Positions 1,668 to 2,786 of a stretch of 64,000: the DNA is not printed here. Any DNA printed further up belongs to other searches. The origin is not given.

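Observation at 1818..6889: Four-subunit TAT-exported molybdenum hydroxylase with a dedicated b-type cytochrome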

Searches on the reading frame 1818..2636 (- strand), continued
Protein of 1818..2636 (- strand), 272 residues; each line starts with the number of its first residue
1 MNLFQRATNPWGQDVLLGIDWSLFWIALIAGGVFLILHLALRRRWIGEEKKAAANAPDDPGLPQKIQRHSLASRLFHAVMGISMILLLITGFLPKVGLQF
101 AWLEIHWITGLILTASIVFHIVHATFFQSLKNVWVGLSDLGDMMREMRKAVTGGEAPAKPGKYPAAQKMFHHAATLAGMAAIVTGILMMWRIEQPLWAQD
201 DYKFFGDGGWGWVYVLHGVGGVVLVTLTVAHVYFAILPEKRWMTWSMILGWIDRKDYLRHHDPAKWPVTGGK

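Call 18: find_related_loci(query=A1, collection=genome_contigs, flank=7000)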
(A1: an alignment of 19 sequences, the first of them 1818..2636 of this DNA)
Query A1 (272 aa) in genome_contigs; peptide patterns used: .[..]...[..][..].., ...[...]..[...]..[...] (x = any residue, [..] = any of these).
600 stretches matched a pattern (row limit reached: there are more); 599 encode a relative of the query (tblastn E <= 1e-3); the best 80 are kept; 80 distinct loci.
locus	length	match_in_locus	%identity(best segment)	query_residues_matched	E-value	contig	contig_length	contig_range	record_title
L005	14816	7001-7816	98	1-272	1e-177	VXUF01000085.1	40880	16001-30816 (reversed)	MAG: Holophagales bacterium isolate SB0666_bin_22 NODE_360_length_40880_cov_7.103148, whole genome shotgun sequence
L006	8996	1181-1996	97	1-272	4e-177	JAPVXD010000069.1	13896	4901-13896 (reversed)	MAG: Candidatus Multivorans azotirespirans isolate m_rhze4 Seq69, whole genome shotgun sequence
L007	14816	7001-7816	97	1-272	9e-177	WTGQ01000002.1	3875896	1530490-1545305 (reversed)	MAG: Acidobacteria bacterium isolate CO36388bin_9 NODE_1_length_3875896_cov_1713.578510, whole genome shotgun sequence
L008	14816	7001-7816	97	1-272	8e-177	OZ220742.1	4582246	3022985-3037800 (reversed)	MAG: Thermoanaerobaculia bacterium isolate 0db66e92-d31a-4200-8262-fff8455c21c0 genome assembly, chromosome: 1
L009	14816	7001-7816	97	1-272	2e-176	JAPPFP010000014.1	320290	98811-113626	MAG: Acidobacteriota bacterium isolate RHO1_bin_33 NODE_24_length_320290_cov_839.787066, whole genome shotgun sequence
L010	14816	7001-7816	97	1-272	1e-176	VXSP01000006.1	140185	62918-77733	MAG: Holophagales bacterium isolate SB0665_bin_19 NODE_74_length_140185_cov_29.085506, whole genome shotgun sequence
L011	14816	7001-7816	97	1-272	2e-176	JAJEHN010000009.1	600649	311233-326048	MAG: Thermoanaerobaculia bacterium isolate p16x60bins.57 k141_152610, whole genome shotgun sequence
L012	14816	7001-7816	97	1-272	5e-176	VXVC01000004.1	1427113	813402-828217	MAG: Holophagales bacterium isolate SB0667_bin_1 NODE_1_length_1427113_cov_24.092931, whole genome shotgun sequence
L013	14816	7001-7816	97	1-272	1e-175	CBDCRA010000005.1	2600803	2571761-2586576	MAG: Candidatus Multivorans sp. isolate d7452e89-af48-44c7-9597-5a6bccd24eaa genome assembly, contig: contig_5, whole ge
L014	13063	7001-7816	96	1-272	4e-175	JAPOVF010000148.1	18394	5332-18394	MAG: Acidobacteria bacterium isolate COS1_bin_13 NODE_892_length_18394_cov_166.805, whole genome shotgun sequence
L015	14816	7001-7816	94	1-272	6e-173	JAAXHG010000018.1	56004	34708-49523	MAG: Vicinamibacteraceae bacterium isolate Plut_88883 unfiltered_Plut_88883_genomic_contig_358632, whole genome shotgun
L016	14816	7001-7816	94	1-272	8e-172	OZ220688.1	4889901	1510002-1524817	MAG: Thermoanaerobaculia bacterium isolate 17c936d4-adfa-4882-ba3e-7fd0bc385902 genome assembly, chromosome: 1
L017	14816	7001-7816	93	1-272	3e-170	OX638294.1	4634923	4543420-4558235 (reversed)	MAG: uncultured Thermoanaerobaculia bacterium isolate 42478a12-5572-4d71-959b-92ffd854a98d genome assembly, chromosome:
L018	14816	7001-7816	91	1-272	6e-167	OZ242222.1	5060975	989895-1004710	MAG: Candidatus Multivorans sp. isolate 294fb325-5f7d-45f9-a7ea-d7aadbeafeef genome assembly, chromosome: 1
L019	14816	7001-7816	90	1-272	1e-165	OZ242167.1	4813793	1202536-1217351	MAG: Candidatus Multivorans sp. isolate 7fb352fe-185d-4cb3-939b-2af4a04fcc16 genome assembly, chromosome: 1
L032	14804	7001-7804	48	1-269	1e-88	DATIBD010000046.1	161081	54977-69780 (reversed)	MAG TPA_asm: Vicinamibacteria bacterium isolate SMAG_U16281 k141_821301, whole genome shotgun sequence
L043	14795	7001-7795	48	1-266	4e-84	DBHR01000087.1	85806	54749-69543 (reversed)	MAG TPA_asm: Acidobacteria bacterium UBA823 UBA823_contig_9026, whole genome shotgun sequence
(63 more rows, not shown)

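Call 30: search_protein_families(library=pfam, proteins=[L003:8887-9348:+, L004:8952-9362:+, L032:7881-8288:+], max_evalue=0.1)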
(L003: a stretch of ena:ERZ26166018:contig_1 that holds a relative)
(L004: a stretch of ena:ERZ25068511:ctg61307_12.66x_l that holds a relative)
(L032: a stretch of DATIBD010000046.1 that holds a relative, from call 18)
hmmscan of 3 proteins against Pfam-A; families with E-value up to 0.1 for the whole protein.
L003:8887-9348:+ (153 aa): 0 families

L004:8952-9362:+ (136 aa): 0 families

L032:7881-8288:+ (135 aa): 1 family
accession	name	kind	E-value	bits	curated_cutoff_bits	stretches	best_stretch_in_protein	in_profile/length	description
PF00126.33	HTH_1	-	0.056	13.8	26.6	0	84-114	14-43/60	Bacterial regulatory helix-turn-helix protein, lysR family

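Call 33: search_protein_families(library=pfam, proteins=[L043:261-2045:+, L043:2151-4715:+, L043:5147-5803:+, L043:8328-9446:-, L043:10086-11081:+], max_evalue=0.001)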
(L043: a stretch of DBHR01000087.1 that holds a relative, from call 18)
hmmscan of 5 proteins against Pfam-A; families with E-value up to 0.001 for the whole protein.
L043:261-2045:+ (594 aa): 1 family
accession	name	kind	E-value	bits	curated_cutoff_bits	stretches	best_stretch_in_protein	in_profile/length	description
PF07584.16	BatA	-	0.00027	21.7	25.9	1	12-82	8-77/77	Aerotolerance regulator N-terminal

L043:2151-4715:+ (854 aa): 6 families
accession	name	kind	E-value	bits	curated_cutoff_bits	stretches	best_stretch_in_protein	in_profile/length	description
PF00092.34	VWA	-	8.1e-28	98.2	23.8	2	413-574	2-173/174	von Willebrand factor type A domain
PF13519.12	VWA_2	-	2.9e-18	66.9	27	2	413-514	1-106/107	von Willebrand factor type A domain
PF13768.12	VWA_3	-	2e-16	60.8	27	1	412-559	2-152/155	von Willebrand factor type A domain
PF07090.17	GATase1_like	-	3.9e-11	43.4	27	1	601-676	166-242/247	Putative glutamine amidotransferase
PF05762.20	VWA_CoxE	-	4.6e-09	36.5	26.4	1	61-192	52-185/222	VWA domain containing CoxE-like protein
PF24157.1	DUF7408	-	1.5e-05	25.5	27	0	310-383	9-77/174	Domain of unknown function (DUF7408)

L043:5147-5803:+ (218 aa): 4 families
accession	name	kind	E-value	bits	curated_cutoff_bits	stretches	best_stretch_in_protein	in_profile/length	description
PF01799.25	Fer2_2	-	3.9e-26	91.4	30.3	1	135-207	1-73/75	[2Fe-2S] binding domain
PF00111.32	Fer2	-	1.5e-06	28.4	21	1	68-117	2-52/77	2Fe-2S iron-sulfur cluster binding domain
PF13085.11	Fer2_3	-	0.00017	22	27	1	100-139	51-89/107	2Fe-2S iron-sulfur cluster binding domain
PF10518.14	TAT_signal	-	0.00026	21.2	22.7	1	22-39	2-19/21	TAT (twin-arginine translocation) pathway signal sequence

L043:8328-9446:- (372 aa): 4 families
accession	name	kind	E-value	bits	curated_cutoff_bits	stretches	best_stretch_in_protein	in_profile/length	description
PF21783.3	YNCE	-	5.7e-08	32.9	27.1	0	241-316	169-328/339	YNCE-like beta-propeller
PF10282.15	Lactonase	-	4e-06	26.7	21.7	0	37-93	203-262/344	Lactonase, 7-bladed beta-propeller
PF02239.22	Cytochrom_D1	-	7e-05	22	25.5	0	286-366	8-83/368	Cytochrome D1 heme domain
PF24684.1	Vgb_lyase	-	0.00013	21.3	50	0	239-333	107-200/290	Virginiamycin B lyase family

L043:10086-11081:+ (331 aa): 14 families
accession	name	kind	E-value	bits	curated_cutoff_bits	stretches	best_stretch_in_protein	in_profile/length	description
PF08241.18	Methyltransf_11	-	4.2e-23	82.2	21.2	1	156-251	2-95/95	Methyltransferase domain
PF13649.12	Methyltransf_25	-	3e-20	73.1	27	1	154-247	1-97/97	Methyltransferase domain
PF13847.12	Methyltransf_31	-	1.8e-19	70.3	27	1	152-258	5-116/145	Methyltransferase domain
PF13489.12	Methyltransf_23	-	3e-14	53.5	27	1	142-288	14-151/164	Methyltransferase domain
PF08242.18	Methyltransf_12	-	5.3e-13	50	30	1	156-249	2-98/98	Methyltransferase domain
PF01022.26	HTH_5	-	1.4e-11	44.6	22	1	13-58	1-46/47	Bacterial regulatory protein, arsR family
PF01209.24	Ubie_methyltran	-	3.1e-11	43.5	20.1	1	138-254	35-154/233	ubiE/COQ5 methyltransferase family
PF12840.13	HTH_20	-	1.1e-10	41.8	27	1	12-58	2-49/51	Helix-turn-helix domain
PF12802.13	MarR_2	-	1.8e-06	28.5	27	1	17-62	8-55/61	MarR family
PF05175.20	MTS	-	1.9e-05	24.8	23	1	153-252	34-139/170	Methyltransferase small domain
PF05148.21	Methyltransf_8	-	4.3e-05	23.9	27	1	153-256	75-161/219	Hypothetical methyltransferase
PF25213.1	HVO_A0261_N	-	0.0001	22.5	35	1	10-65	7-61/86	HVO_A0261 N-terminal domain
PF13679.12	Methyltransf_32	-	0.00024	21.5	27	1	151-231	26-113/143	Methyltransferase domain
PF13412.12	HTH_24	-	0.00036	20.5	21.9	1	13-58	2-48/48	Winged helix-turn-helix DNA-binding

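Call 37: predict_structure(alignment_id=A2)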
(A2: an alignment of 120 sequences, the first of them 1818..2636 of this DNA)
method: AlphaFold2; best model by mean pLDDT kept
length: 272 residues; sequences in the alignment: 120
mean_pLDDT: 92.7   pTM: 0.85
mean pLDDT of the five models: 92.7, 92.3, 91.9, 90.6, 90.5
residues with pLDDT >= 90: 231; 70-90: 38; 50-70: 2; < 50: 1
segments of 3 or more residues with pLDDT < 50: none
pLDDT, mean of each block of 10 residues (from residue 1): 94 95 91 94 90 90 95 95 95 92 93 95 90 93 94 93 94 94 94 85 89 96 93 94 96 96 90 48
secondary structure, 60 per line:
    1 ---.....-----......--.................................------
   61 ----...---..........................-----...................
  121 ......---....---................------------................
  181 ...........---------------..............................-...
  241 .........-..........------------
elements in order: E4-8 E14-19 H22-54 E65-67 H71-96 H102-126 H130-133 H137-152 H165-191 H207-236 H238-249 E251-253 H254-260
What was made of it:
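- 1818..2636 (-): B subunit, 272 aa. Five-helix membrane cytochrome b. The AF2 model has pLDDT 92.7 (call 37).
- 2472..2636 (-): N-terminal module of B (residues 1-55). It comprises a predicted beta-hairpin with NPWGQ and SWDL-type motifs, and helix TM0 with invariant His38. Secondary structure comes from the model (call 37).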

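Call 39: fold_search(model_id=the predicted structure, library=pdb)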
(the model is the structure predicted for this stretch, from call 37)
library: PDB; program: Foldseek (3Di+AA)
matches with E <= 10: 269; with E <= 0.001: 1
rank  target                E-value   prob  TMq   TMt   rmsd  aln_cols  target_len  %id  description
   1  1kqf_C                1.1e-05  1.00  0.60  0.74   3.2       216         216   20  FORMATE DEHYDROGENASE N FROM E. COLI (released 2002-03-15)
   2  5tji                  8.3e-02  0.35  0.20  0.08  20.9       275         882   11  Ca2+ bound aplysia Slo1 (released 2016-12-28)
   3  8ucd_A                9.2e-02  0.63  0.28  0.31  13.5       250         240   11  Cryo-EM structure of human STEAP1 in complex with AMG 509 Fab (released 2023-11-22)
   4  7l0r_C                1.9e-01  0.18  0.19  0.18  21.1       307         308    9  Structure of NTS-NTSR1-Gi complex in lipid nanodisc, noncanonical state, without AHD (released 2021-01-06)
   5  8ucd_B                2.5e-01  0.54  0.30  0.33  13.9       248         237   11  Cryo-EM structure of human STEAP1 in complex with AMG 509 Fab (released 2023-11-22)
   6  8ucd_C                3.0e-01  0.33  0.29  0.32  14.1       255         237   12  Cryo-EM structure of human STEAP1 in complex with AMG 509 Fab (released 2023-11-22)
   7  7e1v_G                3.1e-01  0.60  0.28  0.35   9.8       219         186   14  Cryo-EM structure of apo hybrid respiratory supercomplex consisting of Mycobacterium tuberculosis complexIII and Mycob (released 2021-10-13)
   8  8hcr_G                3.3e-01  0.47  0.27  0.33  11.2       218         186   12  Cryo-EM structure of the Mycobacterium tuberculosis cytochrome bcc:aa3 supercomplex and a novel inhibitor targeting su (released 2023-05-03)
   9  7tai_A                3.4e-01  0.14  0.18  0.13  24.5       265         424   10  Structure of STEAP2 in complex with ligands (released 2023-01-25)
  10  7p7k_H                3.8e-01  0.14  0.19  0.18  21.6       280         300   12  Complex I from E. coli, DDM/LMNG-purified, with DQ, Resting state (released 2022-09-21)
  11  8qqk_C                4.4e-01  0.60  0.28  0.34   9.2       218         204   12  Cryo-EM structure of E. coli cytochrome bo3 quinol oxidase assembled in peptidiscs (released 2024-04-24)
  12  8qsr_A                7.3e-01  0.08  0.14  0.11  16.3       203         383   17  Cryo-EM structure of the glucose-specific PTS transporter IICB from E. coli in the inward-facing conformation (released 2024-09-25)
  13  8hcr_S                8.5e-01  0.30  0.27  0.35  10.7       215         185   12  Cryo-EM structure of the Mycobacterium tuberculosis cytochrome bcc:aa3 supercomplex and a novel inhibitor targeting su (released 2023-05-03)
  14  8cih_A                8.5e-01  0.10  0.15  0.20  17.6       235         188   10  Structure of FL CINP (released 2024-02-21)
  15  7nyr_H                8.5e-01  0.10  0.18  0.18  22.1       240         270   14  Respiratory complex I from Escherichia coli - conformation 1 (released 2021-08-25)
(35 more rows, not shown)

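Call 44: search_solved_structures(query=A3, max_evalue=10)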
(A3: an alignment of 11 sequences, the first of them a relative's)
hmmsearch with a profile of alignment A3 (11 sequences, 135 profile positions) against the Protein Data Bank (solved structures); distinct sequences matched with E-value up to 10: 12.
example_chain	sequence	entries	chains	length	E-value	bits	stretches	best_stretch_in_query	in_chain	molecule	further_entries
9dtu_A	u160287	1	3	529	0.021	18.4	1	40-112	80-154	Fusion glycoprotein F0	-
9at8_E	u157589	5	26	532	0.022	18.4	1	40-112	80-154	Fusion glycoprotein F0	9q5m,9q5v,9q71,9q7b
9coh_A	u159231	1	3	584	0.026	18.2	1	40-112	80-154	Fusion glycoprotein F0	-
8bhf_n1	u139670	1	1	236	0.082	16.5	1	28-94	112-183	CCR4-NOT transcription complex subunit 3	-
4knh_A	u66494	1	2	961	0.19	15.3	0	35-104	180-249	Nup192p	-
6egc_A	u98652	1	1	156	0.27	14.9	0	32-80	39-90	SC_2L4HC2_23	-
7tbi_I1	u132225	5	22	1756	0.39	14.3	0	35-104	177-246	Nup192 | NUP205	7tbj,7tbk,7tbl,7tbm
7mvu_A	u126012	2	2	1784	0.4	14.3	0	35-104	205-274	Nucleoporin NUP192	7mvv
3ang_C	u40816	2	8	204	1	13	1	37-92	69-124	Transcriptional repressor, TetR family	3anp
3l76_A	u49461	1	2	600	2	12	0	46-112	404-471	Aspartokinase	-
9c3h_SB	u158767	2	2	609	2.1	12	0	28-94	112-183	CCR4-NOT transcription complex subunit 3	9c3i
8gji_A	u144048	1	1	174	2.4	11.8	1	28-73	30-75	GCG binder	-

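Call 45: search_protein_families(library=ncbifam, proteins=[L003:8887-9348:+, L032:7881-8288:+], max_evalue=0.1)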
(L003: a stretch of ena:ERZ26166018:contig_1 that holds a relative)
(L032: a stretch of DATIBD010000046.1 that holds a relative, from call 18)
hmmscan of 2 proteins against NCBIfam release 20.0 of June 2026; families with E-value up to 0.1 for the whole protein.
L003:8887-9348:+ (153 aa): 0 families

L032:7881-8288:+ (135 aa): 3 families
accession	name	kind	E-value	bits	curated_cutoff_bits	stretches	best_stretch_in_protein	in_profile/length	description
NF001249.0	PRK00218.1-5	equivalog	0.0047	16.8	324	1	34-95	113-170/208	high frequency lysogenization protein HflD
NF001245.0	PRK00218.1-1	equivalog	0.079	12.8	399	1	30-95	110-171/213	high frequency lysogenization protein HflD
NF050187.1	TransRegBsrAPseudo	equivalog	0.082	12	480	0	77-116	16-58/298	LysR family transcriptional regulator BsrA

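Call 53: list_cluster_members(proteins=[P0024, P0040, P0073, P0094, P0114, P0062, P0092, P0120, P0088, P0032])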
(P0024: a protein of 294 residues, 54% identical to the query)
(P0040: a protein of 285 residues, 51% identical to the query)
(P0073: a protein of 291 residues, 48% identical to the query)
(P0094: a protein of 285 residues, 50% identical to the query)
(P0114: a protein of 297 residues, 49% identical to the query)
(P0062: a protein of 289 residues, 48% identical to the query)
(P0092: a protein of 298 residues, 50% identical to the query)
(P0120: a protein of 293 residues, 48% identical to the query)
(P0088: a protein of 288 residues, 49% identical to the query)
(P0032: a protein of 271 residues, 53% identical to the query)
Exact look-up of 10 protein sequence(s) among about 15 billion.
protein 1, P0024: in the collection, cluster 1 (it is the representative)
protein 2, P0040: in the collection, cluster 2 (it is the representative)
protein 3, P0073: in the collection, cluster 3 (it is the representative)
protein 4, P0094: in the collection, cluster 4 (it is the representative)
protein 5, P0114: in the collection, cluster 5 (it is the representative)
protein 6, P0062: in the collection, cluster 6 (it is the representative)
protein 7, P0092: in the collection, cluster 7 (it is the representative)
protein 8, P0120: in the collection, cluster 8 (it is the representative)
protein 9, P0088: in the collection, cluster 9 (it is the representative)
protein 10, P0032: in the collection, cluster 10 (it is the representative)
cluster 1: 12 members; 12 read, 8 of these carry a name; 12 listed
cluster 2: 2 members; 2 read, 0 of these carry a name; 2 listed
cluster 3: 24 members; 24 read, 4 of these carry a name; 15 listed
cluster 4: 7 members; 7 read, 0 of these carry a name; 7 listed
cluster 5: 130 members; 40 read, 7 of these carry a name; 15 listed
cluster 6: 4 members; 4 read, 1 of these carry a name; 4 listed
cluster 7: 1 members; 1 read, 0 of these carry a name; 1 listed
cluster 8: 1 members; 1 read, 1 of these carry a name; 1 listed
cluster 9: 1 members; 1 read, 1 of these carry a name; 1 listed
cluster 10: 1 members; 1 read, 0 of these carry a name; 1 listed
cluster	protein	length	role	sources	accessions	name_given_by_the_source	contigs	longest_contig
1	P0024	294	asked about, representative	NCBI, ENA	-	-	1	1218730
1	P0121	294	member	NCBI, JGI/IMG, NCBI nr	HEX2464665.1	MAG TPA: cytochrome b/b6 domain-containing protein [Thermoanaerobaculia bacterium] | formate dehydrogenase gamma subunit | cytochrome b/b6 domain-containing protein [Thermoanaerobaculia bacterium]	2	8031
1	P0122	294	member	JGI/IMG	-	formate dehydrogenase gamma subunit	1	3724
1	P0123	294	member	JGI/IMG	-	formate dehydrogenase gamma subunit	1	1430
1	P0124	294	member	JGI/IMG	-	cytochrome b subunit of formate dehydrogenase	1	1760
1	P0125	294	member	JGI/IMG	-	formate dehydrogenase gamma subunit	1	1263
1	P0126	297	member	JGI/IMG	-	cytochrome b subunit of formate dehydrogenase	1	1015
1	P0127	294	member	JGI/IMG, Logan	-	formate dehydrogenase gamma subunit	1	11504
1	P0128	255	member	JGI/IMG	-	formate dehydrogenase gamma subunit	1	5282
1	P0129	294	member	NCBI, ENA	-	-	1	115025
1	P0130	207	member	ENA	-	-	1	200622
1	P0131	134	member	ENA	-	-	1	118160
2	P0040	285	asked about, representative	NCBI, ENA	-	-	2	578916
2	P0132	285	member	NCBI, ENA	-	-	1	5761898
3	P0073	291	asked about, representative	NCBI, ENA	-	-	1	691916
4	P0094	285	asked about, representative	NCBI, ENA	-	-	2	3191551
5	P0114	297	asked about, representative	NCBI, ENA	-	-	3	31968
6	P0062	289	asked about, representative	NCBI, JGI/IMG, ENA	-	-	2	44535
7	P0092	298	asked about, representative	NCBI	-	-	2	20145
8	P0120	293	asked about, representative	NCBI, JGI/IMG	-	cytochrome b subunit of formate dehydrogenase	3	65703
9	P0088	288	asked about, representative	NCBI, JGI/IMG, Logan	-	cytochrome b subunit of formate dehydrogenase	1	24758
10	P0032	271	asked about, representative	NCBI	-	-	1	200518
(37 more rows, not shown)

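Call 61: search_protein_representatives(protein=window:1818-2636:-)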
Query: 272 residues. Proteins with E-value up to 0.001 (for the whole library): 573; up to 1e-10: 323; up to 1e-30: 49. The best 150 are listed.
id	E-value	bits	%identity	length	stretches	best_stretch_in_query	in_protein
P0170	1.1e-77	277.8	49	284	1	2-270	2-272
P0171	1.3e-74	267.7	47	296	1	3-270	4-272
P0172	1.8e-64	234.4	43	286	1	8-269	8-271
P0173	8.0e-62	225.8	43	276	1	2-269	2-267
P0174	4.3e-60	220.1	40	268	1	1-267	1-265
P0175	1.0e-55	205.7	38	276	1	9-271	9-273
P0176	1.4e-53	198.7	51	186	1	93-270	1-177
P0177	7.1e-53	196.4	47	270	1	73-269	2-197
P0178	9.7e-53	195.9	42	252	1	1-268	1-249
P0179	1.4e-48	182.3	40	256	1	9-267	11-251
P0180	9.7e-47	176.2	39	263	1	1-254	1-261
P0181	1.4e-46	175.7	37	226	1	60-269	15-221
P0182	2.8e-45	171.4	45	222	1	1-208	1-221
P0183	1.4e-44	169.1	45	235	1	99-267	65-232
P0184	6.8e-44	166.9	43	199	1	65-268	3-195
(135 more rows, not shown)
